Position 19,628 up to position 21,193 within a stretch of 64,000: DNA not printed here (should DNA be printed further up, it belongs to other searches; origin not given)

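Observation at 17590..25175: Candidate lipid-linked pentose/hexose donor pathway: GT2+GT-C fusion, HAD-phosphatase+UbiA fusion, SDR epimerase and ArnT/PMT-like GT-C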

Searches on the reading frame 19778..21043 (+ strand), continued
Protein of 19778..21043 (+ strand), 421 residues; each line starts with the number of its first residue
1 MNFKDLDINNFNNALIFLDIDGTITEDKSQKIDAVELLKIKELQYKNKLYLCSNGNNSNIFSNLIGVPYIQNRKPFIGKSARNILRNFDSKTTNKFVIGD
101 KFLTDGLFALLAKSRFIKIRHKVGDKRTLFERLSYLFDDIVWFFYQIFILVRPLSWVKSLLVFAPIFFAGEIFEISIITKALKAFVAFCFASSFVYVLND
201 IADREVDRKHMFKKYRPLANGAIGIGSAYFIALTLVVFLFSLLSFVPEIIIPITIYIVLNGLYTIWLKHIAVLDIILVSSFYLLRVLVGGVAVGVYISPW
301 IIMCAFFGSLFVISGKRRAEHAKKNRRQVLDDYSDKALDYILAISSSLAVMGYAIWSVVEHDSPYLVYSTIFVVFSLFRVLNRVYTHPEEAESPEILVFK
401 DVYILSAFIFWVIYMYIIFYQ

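Call 95: list_cluster_members(proteins=[P0001, P0121, P0241, P0244, P0248, P0255, P0263, P0272, P0282, P0309])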
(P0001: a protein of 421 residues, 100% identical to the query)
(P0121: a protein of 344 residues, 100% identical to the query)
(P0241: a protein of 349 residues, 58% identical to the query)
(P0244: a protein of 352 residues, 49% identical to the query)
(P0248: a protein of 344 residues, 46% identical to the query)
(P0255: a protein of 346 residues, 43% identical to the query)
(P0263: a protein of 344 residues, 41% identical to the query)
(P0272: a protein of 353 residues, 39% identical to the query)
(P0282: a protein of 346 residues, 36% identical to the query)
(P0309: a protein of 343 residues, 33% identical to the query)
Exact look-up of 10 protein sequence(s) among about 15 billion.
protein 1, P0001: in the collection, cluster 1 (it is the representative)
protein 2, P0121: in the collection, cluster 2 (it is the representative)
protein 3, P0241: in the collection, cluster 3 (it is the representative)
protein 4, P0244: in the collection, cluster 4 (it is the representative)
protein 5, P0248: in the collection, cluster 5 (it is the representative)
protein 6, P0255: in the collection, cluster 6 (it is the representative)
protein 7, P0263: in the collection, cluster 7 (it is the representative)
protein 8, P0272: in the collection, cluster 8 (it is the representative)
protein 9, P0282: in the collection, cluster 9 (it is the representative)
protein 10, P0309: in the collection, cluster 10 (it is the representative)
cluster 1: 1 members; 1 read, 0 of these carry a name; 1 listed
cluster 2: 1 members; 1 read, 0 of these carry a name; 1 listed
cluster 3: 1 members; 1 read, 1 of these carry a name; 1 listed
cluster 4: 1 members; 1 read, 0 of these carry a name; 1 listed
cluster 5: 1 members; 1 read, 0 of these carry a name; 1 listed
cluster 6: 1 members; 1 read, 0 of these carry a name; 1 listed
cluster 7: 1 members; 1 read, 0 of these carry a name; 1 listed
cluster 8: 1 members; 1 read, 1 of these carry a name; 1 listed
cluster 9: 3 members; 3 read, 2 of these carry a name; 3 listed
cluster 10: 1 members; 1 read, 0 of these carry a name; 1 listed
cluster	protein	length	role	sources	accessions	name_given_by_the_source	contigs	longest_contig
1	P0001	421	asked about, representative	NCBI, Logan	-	-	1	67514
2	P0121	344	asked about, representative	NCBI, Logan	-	-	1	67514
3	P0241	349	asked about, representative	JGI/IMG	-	nucleoside-diphosphate-sugar epimerase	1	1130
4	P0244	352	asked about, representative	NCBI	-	-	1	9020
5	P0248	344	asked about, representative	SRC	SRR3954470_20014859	-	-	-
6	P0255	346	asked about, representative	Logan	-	-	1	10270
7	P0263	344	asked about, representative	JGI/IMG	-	-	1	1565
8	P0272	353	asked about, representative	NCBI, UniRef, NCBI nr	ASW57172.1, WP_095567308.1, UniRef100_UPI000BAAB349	NAD(P)-dependent oxidoreductase [Plantactinospora sp. KBS50] | NAD-dependent epimerase/dehydratase family protein n=1 Tax=Plantactinospora sp. KBS50 ... | NAD-dependent epimerase/dehydratase family protein [Plantactinospora sp. KBS50]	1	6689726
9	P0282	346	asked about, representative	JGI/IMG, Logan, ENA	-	nucleoside-diphosphate-sugar epimerase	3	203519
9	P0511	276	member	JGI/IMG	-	nucleoside-diphosphate-sugar epimerase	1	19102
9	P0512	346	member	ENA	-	-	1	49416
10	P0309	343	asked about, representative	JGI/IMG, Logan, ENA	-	-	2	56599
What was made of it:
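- Tried and rejected: Cluster look-up gave no organism name (call 95).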
